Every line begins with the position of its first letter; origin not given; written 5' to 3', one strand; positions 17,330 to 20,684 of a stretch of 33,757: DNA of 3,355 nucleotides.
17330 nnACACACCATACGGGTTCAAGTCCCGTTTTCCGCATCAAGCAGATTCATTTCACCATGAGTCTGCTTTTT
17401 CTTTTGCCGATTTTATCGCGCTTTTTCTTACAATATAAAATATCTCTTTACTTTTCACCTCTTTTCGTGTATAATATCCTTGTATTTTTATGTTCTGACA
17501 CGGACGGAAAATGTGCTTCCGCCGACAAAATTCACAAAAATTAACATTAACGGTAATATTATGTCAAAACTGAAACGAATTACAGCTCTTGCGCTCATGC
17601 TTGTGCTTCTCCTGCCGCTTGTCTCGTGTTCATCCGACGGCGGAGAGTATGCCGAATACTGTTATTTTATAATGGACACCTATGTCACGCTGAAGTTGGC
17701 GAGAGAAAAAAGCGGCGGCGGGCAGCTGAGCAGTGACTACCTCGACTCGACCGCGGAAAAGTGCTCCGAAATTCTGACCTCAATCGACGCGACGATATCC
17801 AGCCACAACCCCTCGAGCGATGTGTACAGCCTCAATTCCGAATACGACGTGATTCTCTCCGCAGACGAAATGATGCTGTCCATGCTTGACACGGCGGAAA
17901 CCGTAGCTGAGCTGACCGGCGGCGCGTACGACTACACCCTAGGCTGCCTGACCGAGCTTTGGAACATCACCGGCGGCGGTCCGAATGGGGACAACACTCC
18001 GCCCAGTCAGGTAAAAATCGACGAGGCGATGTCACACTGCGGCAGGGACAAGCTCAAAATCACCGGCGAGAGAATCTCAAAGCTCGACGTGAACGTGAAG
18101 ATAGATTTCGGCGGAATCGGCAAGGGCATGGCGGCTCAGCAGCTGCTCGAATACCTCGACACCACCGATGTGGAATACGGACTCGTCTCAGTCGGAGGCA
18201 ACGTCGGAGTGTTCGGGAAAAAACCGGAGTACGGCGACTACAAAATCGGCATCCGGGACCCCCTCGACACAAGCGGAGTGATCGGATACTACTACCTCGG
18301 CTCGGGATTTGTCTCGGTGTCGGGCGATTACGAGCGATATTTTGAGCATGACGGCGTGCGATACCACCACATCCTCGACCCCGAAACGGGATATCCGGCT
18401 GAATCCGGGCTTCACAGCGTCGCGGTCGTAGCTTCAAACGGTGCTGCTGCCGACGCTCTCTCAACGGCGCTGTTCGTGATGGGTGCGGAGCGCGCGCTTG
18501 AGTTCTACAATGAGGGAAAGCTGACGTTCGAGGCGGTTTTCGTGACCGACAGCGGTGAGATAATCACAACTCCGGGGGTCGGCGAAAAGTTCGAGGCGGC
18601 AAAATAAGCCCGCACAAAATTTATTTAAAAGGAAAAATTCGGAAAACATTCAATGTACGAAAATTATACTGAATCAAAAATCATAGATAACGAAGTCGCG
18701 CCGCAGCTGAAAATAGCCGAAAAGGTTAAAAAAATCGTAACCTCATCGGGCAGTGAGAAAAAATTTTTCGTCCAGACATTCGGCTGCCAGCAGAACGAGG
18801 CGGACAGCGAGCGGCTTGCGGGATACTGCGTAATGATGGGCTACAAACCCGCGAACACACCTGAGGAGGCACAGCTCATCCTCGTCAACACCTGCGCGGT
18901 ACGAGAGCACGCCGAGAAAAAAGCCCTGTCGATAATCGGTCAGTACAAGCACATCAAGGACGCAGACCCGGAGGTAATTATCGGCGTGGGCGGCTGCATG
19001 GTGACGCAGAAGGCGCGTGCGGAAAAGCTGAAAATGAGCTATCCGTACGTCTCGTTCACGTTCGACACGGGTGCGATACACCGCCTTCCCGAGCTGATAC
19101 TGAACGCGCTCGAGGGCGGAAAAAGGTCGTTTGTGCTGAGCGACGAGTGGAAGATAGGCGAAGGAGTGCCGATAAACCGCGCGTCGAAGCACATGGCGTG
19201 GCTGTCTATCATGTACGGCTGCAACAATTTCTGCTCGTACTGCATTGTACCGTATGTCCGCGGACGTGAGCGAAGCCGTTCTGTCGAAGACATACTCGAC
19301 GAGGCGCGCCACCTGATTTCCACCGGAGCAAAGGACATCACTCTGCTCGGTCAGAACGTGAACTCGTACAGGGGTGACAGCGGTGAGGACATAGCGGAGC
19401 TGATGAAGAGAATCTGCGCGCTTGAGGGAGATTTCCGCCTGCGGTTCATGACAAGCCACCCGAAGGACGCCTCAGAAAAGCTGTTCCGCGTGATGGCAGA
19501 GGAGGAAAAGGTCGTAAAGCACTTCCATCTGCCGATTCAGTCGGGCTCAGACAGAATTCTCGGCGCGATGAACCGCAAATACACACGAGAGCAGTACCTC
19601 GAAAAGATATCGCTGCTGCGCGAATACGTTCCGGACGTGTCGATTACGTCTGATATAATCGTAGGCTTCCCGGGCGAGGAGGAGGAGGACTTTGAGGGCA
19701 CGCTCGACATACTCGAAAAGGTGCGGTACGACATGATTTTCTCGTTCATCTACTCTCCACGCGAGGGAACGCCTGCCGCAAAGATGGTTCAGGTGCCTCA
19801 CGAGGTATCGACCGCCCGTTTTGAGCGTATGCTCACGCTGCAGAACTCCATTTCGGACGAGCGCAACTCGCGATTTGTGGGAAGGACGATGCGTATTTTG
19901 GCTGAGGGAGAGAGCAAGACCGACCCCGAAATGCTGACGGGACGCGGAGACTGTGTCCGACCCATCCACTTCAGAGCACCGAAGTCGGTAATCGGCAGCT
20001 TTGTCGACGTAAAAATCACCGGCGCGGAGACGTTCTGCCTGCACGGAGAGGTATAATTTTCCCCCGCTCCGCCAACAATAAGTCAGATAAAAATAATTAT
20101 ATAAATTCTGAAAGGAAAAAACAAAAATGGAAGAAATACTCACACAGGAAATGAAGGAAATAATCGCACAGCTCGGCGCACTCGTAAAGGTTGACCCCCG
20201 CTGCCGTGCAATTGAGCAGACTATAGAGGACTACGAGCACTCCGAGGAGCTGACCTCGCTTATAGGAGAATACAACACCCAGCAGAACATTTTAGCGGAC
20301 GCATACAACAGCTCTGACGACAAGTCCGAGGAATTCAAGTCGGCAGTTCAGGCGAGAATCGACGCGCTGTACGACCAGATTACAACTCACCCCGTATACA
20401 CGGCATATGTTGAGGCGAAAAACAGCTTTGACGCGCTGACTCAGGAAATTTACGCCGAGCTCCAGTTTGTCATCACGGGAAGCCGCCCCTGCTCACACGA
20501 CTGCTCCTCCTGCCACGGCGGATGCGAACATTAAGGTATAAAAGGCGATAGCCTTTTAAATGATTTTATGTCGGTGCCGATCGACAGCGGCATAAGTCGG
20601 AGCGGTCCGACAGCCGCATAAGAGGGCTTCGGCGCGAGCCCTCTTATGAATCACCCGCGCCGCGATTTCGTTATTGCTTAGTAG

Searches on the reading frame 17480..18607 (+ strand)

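Call 9: search_protein_families(library=pfam, proteins=[window:17480-18607:+])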
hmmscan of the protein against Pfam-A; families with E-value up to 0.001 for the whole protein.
window:17480-18607:+ (375 aa): 1 family
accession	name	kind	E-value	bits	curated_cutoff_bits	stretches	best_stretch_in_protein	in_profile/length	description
PF02424.20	ApbE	-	2.1e-71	241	25.6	1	65-354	1-266/266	ApbE family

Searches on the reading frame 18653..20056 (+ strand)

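Call 9: search_protein_families(library=pfam, proteins=[window:18653-20056:+])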
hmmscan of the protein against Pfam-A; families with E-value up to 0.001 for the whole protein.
window:18653-20056:+ (467 aa): 4 families
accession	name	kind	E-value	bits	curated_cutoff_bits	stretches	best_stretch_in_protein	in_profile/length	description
PF04055.27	Radical_SAM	-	5.4e-33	114.9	29.5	1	185-352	2-164/166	Radical SAM superfamily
PF00919.26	UPF0004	-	1.4e-24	86.4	27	1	37-134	1-94/98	Uncharacterized protein family UPF0004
PF01938.26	TRAM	-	4e-07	30.3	21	1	407-467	2-60/61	TRAM domain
PF18693.7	TRAM_2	-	0.00053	20.6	27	0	409-467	1-62/63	TRAM domain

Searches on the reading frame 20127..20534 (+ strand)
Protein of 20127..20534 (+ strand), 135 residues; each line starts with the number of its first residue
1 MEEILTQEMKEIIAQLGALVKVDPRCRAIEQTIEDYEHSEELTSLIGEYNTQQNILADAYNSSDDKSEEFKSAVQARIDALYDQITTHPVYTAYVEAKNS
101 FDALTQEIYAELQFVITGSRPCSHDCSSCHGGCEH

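Call 9: search_protein_families(library=pfam, proteins=[window:20127-20534:+])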
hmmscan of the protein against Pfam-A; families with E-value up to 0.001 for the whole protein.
window:20127-20534:+ (135 aa): 1 family
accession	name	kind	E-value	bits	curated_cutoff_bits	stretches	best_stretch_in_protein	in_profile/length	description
PF06133.16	Com_YlbF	-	2.2e-11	44.6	23.9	1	13-113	5-101/105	Control of competence regulator ComK, YlbF/YmcA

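Call 13: find_encoding_contigs(protein=window:20127-20534:+, flank=3000, max_places=10)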
Protein window:20127-20534:+ (135 aa): 1 contig read that carries it; 1 place shown.
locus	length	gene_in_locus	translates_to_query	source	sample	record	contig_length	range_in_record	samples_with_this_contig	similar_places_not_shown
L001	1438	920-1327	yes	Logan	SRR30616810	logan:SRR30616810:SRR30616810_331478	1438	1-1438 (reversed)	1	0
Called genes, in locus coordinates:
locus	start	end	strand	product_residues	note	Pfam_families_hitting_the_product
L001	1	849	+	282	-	?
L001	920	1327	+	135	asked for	PF06133:Com_YlbF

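Call 14: find_homologous_proteins(query=window:20127-20531:+, max_evalue=0.00001)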
Query window:20127-20531:+ (135 aa): 314 proteins with E <= 0.00001 among 319 candidates; the best 120 are listed.
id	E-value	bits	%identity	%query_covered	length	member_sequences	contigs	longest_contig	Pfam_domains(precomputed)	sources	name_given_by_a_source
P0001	2.4e-83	295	100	100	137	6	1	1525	PF06133.17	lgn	-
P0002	3.1e-68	246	84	100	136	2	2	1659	PF06133.17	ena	-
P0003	7.3e-64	232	81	93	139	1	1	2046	PF06133.17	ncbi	-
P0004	7.6e-64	232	80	93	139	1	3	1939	PF06133.17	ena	-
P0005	1.0e-63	231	80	93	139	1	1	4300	PF06133.17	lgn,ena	-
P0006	1.1e-63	231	81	93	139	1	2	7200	PF06133.17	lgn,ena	-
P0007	1.1e-63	231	80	93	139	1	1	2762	PF06133.17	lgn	-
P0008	1.2e-63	231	80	93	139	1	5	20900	PF06133.17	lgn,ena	-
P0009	1.7e-63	231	80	93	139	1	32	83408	PF06133.17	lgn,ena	-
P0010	1.7e-63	231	80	93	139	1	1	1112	PF06133.17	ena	-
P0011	1.7e-63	231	80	93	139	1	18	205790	PF06133.17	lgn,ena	-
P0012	1.8e-63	231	80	93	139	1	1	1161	PF06133.17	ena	-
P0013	1.9e-63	230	80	93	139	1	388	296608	PF06133.17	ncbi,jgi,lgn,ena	-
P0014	1.9e-63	230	80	93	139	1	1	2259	PF06133.17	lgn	-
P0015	1.9e-63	230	80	93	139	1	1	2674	PF06133.17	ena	-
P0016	1.9e-63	230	80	93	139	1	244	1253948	PF06133.17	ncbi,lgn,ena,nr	ncbi:MAG: YlbF family regulator [Eubacteriales bacterium]|nr:YlbF family regulator [Clostridia bacte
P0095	4.2e-59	216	72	100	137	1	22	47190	PF06133.17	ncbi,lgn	-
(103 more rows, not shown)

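Call 15: find_encoding_contigs(protein=P0016, flank=3500, max_places=4)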
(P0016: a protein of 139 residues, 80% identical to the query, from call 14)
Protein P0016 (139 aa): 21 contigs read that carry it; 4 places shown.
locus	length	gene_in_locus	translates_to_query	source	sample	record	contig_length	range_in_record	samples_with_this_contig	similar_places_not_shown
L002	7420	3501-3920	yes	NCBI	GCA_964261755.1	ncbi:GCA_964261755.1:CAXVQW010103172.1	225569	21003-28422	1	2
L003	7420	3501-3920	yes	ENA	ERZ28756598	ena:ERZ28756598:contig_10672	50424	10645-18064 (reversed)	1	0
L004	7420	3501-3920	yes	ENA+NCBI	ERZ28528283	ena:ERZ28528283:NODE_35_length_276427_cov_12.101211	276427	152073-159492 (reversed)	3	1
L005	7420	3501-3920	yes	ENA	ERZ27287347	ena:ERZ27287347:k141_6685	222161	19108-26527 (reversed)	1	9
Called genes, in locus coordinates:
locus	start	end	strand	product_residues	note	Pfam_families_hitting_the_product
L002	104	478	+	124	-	PF07009:NusG_II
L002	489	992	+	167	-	PF07456:Hpre_diP_synt_I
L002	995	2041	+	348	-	PF02424:ApbE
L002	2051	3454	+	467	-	PF00919:UPF0004, PF04055:Radical_SAM, PF01938:TRAM (weak)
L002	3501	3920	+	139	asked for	PF06133:Com_YlbF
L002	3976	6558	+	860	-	PF01624:MutS_I, PF05188:MutS_II, PF05192:MutS_III, PF05190:MutS_IV, PF00488:MutS_V, PF27441:MutS_C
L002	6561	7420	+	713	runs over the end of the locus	PF02518:HATPase_c (weak), PF13589:HATPase_c_3, PF01119:DNA_mis_repair, PF08676:MutL_C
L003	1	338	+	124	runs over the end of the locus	PF07009:NusG_II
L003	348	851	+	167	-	PF07456:Hpre_diP_synt_I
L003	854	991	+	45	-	-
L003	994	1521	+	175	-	PF02424:ApbE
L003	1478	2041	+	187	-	PF02424:ApbE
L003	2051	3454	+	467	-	PF00919:UPF0004, PF04055:Radical_SAM, PF01938:TRAM (weak)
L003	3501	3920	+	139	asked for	PF06133:Com_YlbF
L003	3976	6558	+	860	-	PF01624:MutS_I, PF05188:MutS_II, PF05192:MutS_III, PF05190:MutS_IV, PF00488:MutS_V, PF27441:MutS_C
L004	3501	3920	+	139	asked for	PF06133:Com_YlbF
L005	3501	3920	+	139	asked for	PF06133:Com_YlbF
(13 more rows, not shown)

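Call 16: find_encoding_contigs(protein=P0002, flank=3500, max_places=4)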
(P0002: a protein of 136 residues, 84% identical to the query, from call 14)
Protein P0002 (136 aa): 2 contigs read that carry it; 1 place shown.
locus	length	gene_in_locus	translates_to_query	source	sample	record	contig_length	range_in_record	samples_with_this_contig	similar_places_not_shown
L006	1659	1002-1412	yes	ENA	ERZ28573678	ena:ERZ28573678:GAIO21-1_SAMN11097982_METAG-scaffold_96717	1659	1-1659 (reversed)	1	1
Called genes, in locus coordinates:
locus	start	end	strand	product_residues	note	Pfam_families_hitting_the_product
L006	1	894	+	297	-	?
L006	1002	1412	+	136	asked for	PF06133:Com_YlbF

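Call 17: find_encoding_contigs(protein=P0095, flank=3500, max_places=4)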
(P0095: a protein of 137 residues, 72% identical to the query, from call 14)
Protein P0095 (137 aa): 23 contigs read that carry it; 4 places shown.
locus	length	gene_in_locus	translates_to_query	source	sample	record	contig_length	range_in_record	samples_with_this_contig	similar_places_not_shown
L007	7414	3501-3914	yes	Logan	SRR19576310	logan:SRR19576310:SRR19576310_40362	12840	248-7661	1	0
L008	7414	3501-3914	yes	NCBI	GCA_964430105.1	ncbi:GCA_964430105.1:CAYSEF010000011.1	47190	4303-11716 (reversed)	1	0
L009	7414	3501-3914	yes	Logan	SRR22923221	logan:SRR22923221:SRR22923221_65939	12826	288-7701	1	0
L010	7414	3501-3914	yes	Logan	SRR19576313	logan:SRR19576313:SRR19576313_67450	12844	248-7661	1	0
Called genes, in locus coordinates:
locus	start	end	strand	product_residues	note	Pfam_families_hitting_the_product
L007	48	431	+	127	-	PF07009:NusG_II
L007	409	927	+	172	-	PF07456:Hpre_diP_synt_I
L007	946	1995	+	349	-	PF02424:ApbE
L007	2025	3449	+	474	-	PF00919:UPF0004, PF04055:Radical_SAM, PF01938:TRAM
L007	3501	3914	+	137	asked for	PF06133:Com_YlbF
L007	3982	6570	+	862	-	PF01624:MutS_I, PF05188:MutS_II, PF05192:MutS_III, PF05190:MutS_IV, PF00488:MutS_V, PF27441:MutS_C (weak)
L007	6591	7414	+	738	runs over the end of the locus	PF02518:HATPase_c, PF13589:HATPase_c_3, PF01119:DNA_mis_repair, PF08676:MutL_C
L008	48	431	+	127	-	PF07009:NusG_II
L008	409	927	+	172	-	PF07456:Hpre_diP_synt_I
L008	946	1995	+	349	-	PF02424:ApbE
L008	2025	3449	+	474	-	PF00919:UPF0004, PF04055:Radical_SAM, PF01938:TRAM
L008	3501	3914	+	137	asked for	PF06133:Com_YlbF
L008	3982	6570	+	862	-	PF01624:MutS_I, PF05188:MutS_II, PF05192:MutS_III, PF05190:MutS_IV, PF00488:MutS_V, PF27441:MutS_C (weak)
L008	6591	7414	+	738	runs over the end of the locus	PF02518:HATPase_c, PF13589:HATPase_c_3, PF01119:DNA_mis_repair, PF08676:MutL_C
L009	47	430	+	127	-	PF07009:NusG_II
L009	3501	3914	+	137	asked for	PF06133:Com_YlbF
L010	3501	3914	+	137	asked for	PF06133:Com_YlbF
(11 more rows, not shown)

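Call 56: list_cluster_members(proteins=[P0001])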
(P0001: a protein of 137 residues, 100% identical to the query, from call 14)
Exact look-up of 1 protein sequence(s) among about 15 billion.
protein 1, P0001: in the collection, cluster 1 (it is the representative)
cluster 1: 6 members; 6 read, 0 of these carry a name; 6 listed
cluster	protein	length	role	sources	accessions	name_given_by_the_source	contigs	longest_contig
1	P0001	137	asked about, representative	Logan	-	-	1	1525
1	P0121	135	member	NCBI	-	-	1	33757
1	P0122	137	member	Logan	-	-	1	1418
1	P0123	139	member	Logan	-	-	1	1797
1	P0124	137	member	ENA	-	-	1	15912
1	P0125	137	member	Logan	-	-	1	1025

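Call 57: find_encoding_contigs(protein=P0124, flank=4000, max_places=4)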
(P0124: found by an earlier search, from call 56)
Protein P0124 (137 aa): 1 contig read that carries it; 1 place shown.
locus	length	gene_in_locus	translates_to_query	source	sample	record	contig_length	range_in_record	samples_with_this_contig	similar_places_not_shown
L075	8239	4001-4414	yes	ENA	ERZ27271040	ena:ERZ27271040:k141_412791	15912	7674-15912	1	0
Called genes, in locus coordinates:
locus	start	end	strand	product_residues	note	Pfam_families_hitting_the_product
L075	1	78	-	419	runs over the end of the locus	PF05684:DUF819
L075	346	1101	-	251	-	PF03372:Exo_endo_phos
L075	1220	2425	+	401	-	PF00696:AA_kinase, PF13840:ACT_7, PF22468:ACT_9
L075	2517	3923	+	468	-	PF00919:UPF0004, PF04055:Radical_SAM, PF01938:TRAM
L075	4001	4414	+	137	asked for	PF06133:Com_YlbF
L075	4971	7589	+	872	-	PF01624:MutS_I, PF05188:MutS_II, PF05192:MutS_III, PF05190:MutS_IV, PF00488:MutS_V, PF27441:MutS_C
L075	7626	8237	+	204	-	?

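Call 58: find_encoding_contigs(protein=P0001, flank=2000, max_places=4)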
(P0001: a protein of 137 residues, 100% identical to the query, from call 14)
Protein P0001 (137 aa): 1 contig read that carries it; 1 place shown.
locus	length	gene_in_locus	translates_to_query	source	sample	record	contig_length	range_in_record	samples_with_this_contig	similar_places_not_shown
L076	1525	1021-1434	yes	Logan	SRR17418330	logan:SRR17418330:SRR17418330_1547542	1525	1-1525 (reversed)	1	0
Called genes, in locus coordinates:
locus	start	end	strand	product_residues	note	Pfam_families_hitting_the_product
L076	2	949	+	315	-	?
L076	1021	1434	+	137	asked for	PF06133:Com_YlbF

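Call 62: find_encoding_contigs(protein=P0123, flank=2000, max_places=4)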
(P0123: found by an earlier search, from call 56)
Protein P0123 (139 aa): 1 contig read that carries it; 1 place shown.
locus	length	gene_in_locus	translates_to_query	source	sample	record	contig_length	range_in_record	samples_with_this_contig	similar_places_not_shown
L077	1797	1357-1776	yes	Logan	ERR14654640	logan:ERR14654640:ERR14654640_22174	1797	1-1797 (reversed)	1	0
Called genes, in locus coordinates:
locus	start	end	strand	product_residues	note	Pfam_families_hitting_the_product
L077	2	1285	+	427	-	?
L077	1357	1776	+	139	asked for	PF06133:Com_YlbF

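Call 63: find_encoding_contigs(protein=P0122, flank=2000, max_places=4)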
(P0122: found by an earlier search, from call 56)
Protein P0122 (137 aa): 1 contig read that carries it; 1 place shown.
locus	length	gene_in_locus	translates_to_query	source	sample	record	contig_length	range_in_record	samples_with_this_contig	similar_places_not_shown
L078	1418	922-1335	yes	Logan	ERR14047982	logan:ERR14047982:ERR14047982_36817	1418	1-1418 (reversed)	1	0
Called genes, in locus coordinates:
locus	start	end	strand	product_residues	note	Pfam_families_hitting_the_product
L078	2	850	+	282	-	?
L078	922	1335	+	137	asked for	PF06133:Com_YlbF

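Call 64: find_encoding_contigs(protein=P0125, flank=2000, max_places=4)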
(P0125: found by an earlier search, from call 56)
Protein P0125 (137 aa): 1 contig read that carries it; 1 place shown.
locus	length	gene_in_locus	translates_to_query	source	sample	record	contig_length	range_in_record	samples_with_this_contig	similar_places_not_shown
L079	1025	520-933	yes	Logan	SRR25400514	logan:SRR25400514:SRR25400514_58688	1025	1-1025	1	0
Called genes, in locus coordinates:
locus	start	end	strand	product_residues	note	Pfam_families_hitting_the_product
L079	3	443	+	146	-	?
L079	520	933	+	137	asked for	PF06133:Com_YlbF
